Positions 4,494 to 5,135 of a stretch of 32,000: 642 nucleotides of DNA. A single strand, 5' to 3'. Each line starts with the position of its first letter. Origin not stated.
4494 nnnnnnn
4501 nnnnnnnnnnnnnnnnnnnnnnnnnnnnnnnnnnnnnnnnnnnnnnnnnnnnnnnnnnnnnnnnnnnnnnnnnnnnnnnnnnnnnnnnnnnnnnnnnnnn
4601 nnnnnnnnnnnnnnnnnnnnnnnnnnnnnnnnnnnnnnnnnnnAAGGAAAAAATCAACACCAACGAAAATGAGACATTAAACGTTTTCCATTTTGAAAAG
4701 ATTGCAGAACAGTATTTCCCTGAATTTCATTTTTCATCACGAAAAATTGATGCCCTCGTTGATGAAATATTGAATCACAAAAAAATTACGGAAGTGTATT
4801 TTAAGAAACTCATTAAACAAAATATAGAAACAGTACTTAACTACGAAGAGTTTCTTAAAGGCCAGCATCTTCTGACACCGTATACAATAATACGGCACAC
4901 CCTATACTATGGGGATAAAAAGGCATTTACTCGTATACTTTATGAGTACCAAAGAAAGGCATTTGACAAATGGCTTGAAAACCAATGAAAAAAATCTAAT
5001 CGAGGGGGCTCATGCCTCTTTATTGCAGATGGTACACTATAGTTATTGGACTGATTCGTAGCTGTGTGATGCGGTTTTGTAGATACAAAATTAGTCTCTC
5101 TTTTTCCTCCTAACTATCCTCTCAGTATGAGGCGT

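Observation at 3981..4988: Orphan RelA/SpoT homologue with a ~120-aa C-terminal extension: candidate single-gene toxSAS / CapRel-like module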

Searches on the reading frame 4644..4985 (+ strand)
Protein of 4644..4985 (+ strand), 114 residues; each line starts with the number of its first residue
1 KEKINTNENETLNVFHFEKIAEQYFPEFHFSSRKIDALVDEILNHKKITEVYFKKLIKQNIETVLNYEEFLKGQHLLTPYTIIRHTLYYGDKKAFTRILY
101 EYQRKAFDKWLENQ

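Call 49: predict_structure(alignment_id=A2)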
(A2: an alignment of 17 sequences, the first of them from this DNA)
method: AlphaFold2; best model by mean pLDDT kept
length: 114 residues; sequences in the alignment: 17
mean_pLDDT: 91.8   pTM: 0.84
mean pLDDT of the five models: 91.8, 90.6, 90.4, 90.4, 90.0
residues with pLDDT >= 90: 96; 70-90: 7; 50-70: 8; < 50: 3
segments of 3 or more residues with pLDDT < 50: 1-3
pLDDT, mean of each block of 10 residues (from residue 1): 59 96 95 96 97 97 94 82 98 97 96 94
secondary structure, 60 per line:
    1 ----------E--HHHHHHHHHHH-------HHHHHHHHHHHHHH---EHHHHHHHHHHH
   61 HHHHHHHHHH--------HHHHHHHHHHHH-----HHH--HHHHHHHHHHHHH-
elements in order: H14-24 H32-45 H50-70 H79-90 H101-113

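Call 55: fold_search(model_id=the predicted structure, library=pdb)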
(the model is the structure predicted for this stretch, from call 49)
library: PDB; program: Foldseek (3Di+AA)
matches with E <= 10: 73; with E <= 0.001: 0
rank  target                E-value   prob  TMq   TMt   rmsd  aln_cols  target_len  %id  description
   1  8xjv_Ag               8.2e-01  0.13  0.27  0.29  14.4       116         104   11  Structural basis for the linker histone H5-nucleosome binding and chromatin compaction (released 2024-09-11)
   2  8xjv_Aa               1.3e+00  0.12  0.28  0.31  14.3       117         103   13  Structural basis for the linker histone H5-nucleosome binding and chromatin compaction (released 2024-09-11)
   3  6nn6_D                1.7e+00  0.13  0.27  0.32  13.4       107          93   12  Structure of Dot1L-H2BK120ub nucleosome complex (released 2019-02-13)
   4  5xf3_D                1.8e+00  0.11  0.26  0.31  13.5       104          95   12  Nucleosome core particle with an adduct of a binuclear RAPTA (Ru-arene-phosphaadamantane) compound having a 1,2-diphen (released 2017-10-11)
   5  3thg                  1.8e+00  0.11  0.28  0.31   9.7        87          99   14  Crystal structure of the creosote Rubisco activase C-domain (released 2011-08-31)
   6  7yqk_D                1.9e+00  0.08  0.25  0.29  13.8       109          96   16  cryo-EM structure of gammaH2AXK15ub-H4K20me2 nucleosome bound to 53BP1 (released 2022-08-17)
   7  2rvq_MODEL_1_D        2.0e+00  0.08  0.27  0.24  15.6       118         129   11  Solution structure of the isolated histone H2A-H2B heterodimer (released 2016-05-25)
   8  9e3d_P                2.1e+00  0.10  0.27  0.33  13.3       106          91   11  Cryo-EM structure of DNMT 3A2/3B3 tetramer in complex with a di-nucleosome with K120R mutant H2B (released 2026-02-18)
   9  8hal_H                2.1e+00  0.08  0.27  0.29  14.8       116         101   12  Cryo-EM structure of the CBP catalytic core bound to the H4K12acK16ac nucleosome, class 1 (released 2023-05-17)
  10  1kx3_D                2.2e+00  0.11  0.25  0.30  13.1       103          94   12  X-Ray Structure of the Nucleosome Core Particle, NCP146, at 2.0 A Resolution (released 2002-12-25)
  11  5kgf_D                2.5e+00  0.06  0.25  0.28  14.3       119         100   14  Structural model of 53BP1 bound to a ubiquitylated and methylated nucleosome, at 4.5 A resolution (released 2016-07-27)
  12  8xjv_Ad               2.5e+00  0.06  0.26  0.28  13.8       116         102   15  Structural basis for the linker histone H5-nucleosome binding and chromatin compaction (released 2024-09-11)
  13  7ld4_R                2.5e+00  0.05  0.20  0.10  16.1        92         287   15  Cryo-EM structure of the human adenosine A1 receptor-Gi2-protein complex bound to its endogenous agonist (released 2021-09-08)
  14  6kbb_B                2.7e+00  0.08  0.25  0.30  13.2       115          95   11  Role of the DEF/Y motif of Swc5 in histone H2A.Z deposition (released 2020-01-29)
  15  1q9c_G                2.8e+00  0.08  0.26  0.17  15.1       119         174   10  Crystal Structure of the Histone domain of Son of Sevenless (released 2003-12-09)
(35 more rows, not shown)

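Call 83: fold_search(model_id=the predicted structure, library=viral)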
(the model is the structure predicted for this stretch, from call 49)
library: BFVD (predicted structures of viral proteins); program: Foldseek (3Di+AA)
matches with E <= 10: 95; with E <= 0.001: 0
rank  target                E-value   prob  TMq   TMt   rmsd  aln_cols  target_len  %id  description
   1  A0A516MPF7            1.1e+00  0.11  0.27  0.09   8.9        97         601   13  (no name in the UniProt tables at hand)
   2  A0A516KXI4            1.2e+00  0.20  0.37  0.34   9.0       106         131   16  (no name in the UniProt tables at hand)
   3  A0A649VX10            1.4e+00  0.18  0.36  0.28   5.3        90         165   10  Uncharacterized protein [Arthrobacter phage BeatusComedenti]
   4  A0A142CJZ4            1.6e+00  0.10  0.30  0.21  11.1       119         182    8  (no name in the UniProt tables at hand)
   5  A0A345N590            1.8e+00  0.06  0.21  0.11  12.5       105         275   16  (no name in the UniProt tables at hand)
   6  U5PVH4                1.9e+00  0.09  0.22  0.29  11.2        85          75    9  Uncharacterized protein [Acinetobacter phage Petty]
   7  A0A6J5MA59            2.0e+00  0.10  0.33  0.18  14.8       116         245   16  Uncharacterized protein [uncultured Caudovirales phage]
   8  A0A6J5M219            2.0e+00  0.08  0.26  0.21   9.2       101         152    9  Uncharacterized protein [uncultured Caudovirales phage]
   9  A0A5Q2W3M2            2.0e+00  0.08  0.29  0.15  11.6       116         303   10  (no name in the UniProt tables at hand)
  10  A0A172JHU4            2.1e+00  0.06  0.25  0.22  14.6       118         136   11  Uncharacterized protein [Bacillus phage AR9]
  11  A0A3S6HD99            2.5e+00  0.18  0.48  0.22   8.1       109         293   11  (no name in the UniProt tables at hand)
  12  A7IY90                2.6e+00  0.06  0.26  0.17   9.1       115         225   10  Gp19 [Corynebacterium phage P1201]
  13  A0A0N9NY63            2.8e+00  0.03  0.19  0.13  18.2       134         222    9  (no name in the UniProt tables at hand)
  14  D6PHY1                3.0e+00  0.14  0.34  0.15   5.8        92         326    9  (no name in the UniProt tables at hand)
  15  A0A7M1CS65            3.2e+00  0.15  0.40  0.39   5.2        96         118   11  (no name in the UniProt tables at hand)
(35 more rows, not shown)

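Call 91: search_protein_representatives(alignment_id=A2)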
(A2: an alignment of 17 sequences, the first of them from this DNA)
Query: 17 sequences, 119 profile positions. Proteins with E-value up to 0.001 (for the whole library): 183; up to 1e-10: 126; up to 1e-30: 8. The best 150 are listed.
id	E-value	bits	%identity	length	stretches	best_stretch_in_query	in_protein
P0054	1.4e-36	141.6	-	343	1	2-117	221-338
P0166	2.9e-36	140.6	-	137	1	4-117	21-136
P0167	6.4e-36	139.5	-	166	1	6-117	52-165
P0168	6.8e-35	136.2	-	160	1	5-117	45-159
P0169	1.6e-32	128.5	-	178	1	6-117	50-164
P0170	1.6e-32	128.5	-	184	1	11-117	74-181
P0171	2.7e-32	127.7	-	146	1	7-117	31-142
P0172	3.1e-32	127.6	-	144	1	6-117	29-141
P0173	1.2e-30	122.4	-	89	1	32-118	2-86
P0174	1.2e-30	122.4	-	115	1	9-115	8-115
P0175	2.5e-30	121.4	-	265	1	9-116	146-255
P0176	7.8e-30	119.8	-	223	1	7-116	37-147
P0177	9.0e-30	119.6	-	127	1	3-117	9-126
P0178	7.2e-29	116.7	-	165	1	7-117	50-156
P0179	9.5e-29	116.3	-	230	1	8-118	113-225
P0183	3.5e-28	114.5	-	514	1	7-116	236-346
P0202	1.3e-24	103.0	-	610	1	8-117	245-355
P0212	1.2e-23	99.8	-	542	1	4-118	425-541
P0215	1.9e-23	99.2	-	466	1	7-117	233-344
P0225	1.9e-21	92.8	-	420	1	9-113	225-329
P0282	3.3e-12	63.0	-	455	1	4-117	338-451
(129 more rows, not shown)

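Call 93: search_protein_families(library=pfam, proteins=[P0212, P0183, P0202, P0215, P0225, P0282], max_evalue=0.01)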
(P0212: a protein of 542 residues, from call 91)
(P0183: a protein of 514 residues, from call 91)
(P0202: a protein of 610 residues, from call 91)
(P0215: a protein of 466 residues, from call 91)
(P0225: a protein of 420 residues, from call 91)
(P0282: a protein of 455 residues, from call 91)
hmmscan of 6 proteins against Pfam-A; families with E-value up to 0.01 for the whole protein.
P0212 (542 aa): 0 families

P0183 (514 aa): 1 family
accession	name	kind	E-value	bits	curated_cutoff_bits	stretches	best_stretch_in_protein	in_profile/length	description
PF04607.23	RelA_SpoT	-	5.6e-17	62.5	27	1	53-184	2-111/113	Region found in RelA / SpoT proteins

P0202 (610 aa): 10 families
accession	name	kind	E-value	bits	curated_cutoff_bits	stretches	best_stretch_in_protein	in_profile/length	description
PF04607.23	RelA_SpoT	-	5.6e-15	56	27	1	53-184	1-110/113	Region found in RelA / SpoT proteins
PF07719.23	TPR_2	-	6.4e-10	38.8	27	0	385-404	14-33/34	Tetratricopeptide repeat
PF13428.12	TPR_14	-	6.3e-09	36.1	23.5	0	385-413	14-42/44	Tetratricopeptide repeat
PF13432.12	TPR_16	-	1.6e-07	32.1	32.7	1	534-594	3-63/65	Tetratricopeptide repeat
PF13181.12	TPR_8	-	2.1e-06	27.9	25.7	0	564-589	3-28/34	Tetratricopeptide repeat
PF23914.1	TPR_CcmH_CycH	-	1.9e-05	25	42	1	386-472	64-152/158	Cytochrome c-type biogenesis protein H TPR domain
PF14559.12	TPR_19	-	0.0001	23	25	0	385-427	4-46/68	Tetratricopeptide repeat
PF03704.23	BTAD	-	0.00022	22.1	22.1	1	533-590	67-124/146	Bacterial transcriptional activator domain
PF13431.12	TPR_17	-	0.0014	19.2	24.4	0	553-582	4-33/34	Tetratricopeptide repeat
PF13414.12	TPR_11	-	0.0018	18.3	26.8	0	537-573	3-39/42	TPR repeat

P0215 (466 aa): 1 family
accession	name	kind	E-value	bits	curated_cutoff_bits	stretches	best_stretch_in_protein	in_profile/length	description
PF04607.23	RelA_SpoT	-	1.5e-15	57.9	27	1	53-184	2-111/113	Region found in RelA / SpoT proteins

P0225 (420 aa): 1 family
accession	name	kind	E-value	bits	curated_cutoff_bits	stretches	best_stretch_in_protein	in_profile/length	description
PF04607.23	RelA_SpoT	-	3.3e-15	56.8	27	1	49-181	1-111/113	Region found in RelA / SpoT proteins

P0282 (455 aa): 1 family
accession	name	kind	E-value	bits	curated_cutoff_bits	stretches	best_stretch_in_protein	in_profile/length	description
PF04607.23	RelA_SpoT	-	1.8e-16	60.9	27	1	165-297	1-111/113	Region found in RelA / SpoT proteins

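Call 94: find_encoding_contigs(protein=P0212, flank=8000, max_places=4)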
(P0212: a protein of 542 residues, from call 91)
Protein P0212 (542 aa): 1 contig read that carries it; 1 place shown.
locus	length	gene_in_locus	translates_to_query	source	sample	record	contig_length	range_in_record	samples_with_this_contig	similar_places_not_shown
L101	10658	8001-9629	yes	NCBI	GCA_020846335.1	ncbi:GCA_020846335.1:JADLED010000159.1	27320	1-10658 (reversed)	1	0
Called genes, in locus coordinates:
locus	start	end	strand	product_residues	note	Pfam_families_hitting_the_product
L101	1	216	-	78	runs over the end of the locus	PF00830:Ribosomal_L28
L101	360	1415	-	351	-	PF00383:dCMP_cyt_deam_1, PF14437:MafB19-deam, PF01872:RibD_C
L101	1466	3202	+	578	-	PF26626:DUF8201 (weak), PF13432:TPR_16 (faint), PF13424:TPR_12 (faint), PF13428:TPR_14 (faint), PF07719:TPR_2 (faint), PF13371:TPR_9 (weak), PF13414:TPR_11 (weak), PF00515:TPR_1 (weak), +3 more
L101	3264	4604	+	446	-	PF02881:SRP54_N, PF06414:Zeta_toxin (weak), PF00448:SRP54, PF16575:CLP1_P (faint), PF02978:SRP_SPB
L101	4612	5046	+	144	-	-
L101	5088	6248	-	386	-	PF12704:MacB_PCD, PF02687:FtsX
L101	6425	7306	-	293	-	PF00763:THF_DHG_CYH, PF02882:THF_DHG_CYH_C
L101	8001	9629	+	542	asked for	-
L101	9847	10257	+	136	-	-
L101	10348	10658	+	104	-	?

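Call 95: search_protein_families(library=padloc, proteins=[P0212, P0183, P0215], max_evalue=0.01)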
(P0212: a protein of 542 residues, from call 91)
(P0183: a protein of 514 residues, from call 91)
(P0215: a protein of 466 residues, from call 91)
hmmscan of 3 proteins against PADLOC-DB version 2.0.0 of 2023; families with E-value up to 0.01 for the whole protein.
P0212 (542 aa): 1 family
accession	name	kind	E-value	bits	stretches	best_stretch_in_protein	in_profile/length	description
PDLC03820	RTasHEPN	-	0.0069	14.5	0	158-216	43-99/148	DRT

P0183 (514 aa): 1 family
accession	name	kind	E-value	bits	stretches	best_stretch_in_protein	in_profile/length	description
PDLC04999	PDC-S33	-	2e-10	38.6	1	71-211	81-213/349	-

P0215 (466 aa): 1 family
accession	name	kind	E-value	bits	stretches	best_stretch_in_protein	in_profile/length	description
PDLC04999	PDC-S33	-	5.3e-10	37.2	1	49-173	67-175/349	-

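Call 97: search_solved_structures(query=P0212, max_evalue=10, show_alignments=2)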
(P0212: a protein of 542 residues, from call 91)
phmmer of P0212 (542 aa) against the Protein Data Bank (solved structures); distinct sequences matched with E-value up to 10: 6.
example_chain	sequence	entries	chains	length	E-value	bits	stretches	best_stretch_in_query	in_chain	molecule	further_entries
6mjp_F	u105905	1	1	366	0.025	16.4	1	454-513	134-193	FIG000988: Predicted permease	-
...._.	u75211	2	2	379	0.28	12.9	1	397-455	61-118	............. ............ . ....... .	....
8cbk_E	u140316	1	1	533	0.46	12.2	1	397-455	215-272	Mitochondrial ribonuclease P catalytic subunit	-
7onu_E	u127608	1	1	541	0.47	12.2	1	397-455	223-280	Mitochondrial ribonuclease P catalytic subunit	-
9iig_A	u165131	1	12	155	0.53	12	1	145-187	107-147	Bacterioferritin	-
3oic_A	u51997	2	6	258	1.9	10.2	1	93-163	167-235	Enoyl-[acyl-carrier-protein] reductase [NADPH]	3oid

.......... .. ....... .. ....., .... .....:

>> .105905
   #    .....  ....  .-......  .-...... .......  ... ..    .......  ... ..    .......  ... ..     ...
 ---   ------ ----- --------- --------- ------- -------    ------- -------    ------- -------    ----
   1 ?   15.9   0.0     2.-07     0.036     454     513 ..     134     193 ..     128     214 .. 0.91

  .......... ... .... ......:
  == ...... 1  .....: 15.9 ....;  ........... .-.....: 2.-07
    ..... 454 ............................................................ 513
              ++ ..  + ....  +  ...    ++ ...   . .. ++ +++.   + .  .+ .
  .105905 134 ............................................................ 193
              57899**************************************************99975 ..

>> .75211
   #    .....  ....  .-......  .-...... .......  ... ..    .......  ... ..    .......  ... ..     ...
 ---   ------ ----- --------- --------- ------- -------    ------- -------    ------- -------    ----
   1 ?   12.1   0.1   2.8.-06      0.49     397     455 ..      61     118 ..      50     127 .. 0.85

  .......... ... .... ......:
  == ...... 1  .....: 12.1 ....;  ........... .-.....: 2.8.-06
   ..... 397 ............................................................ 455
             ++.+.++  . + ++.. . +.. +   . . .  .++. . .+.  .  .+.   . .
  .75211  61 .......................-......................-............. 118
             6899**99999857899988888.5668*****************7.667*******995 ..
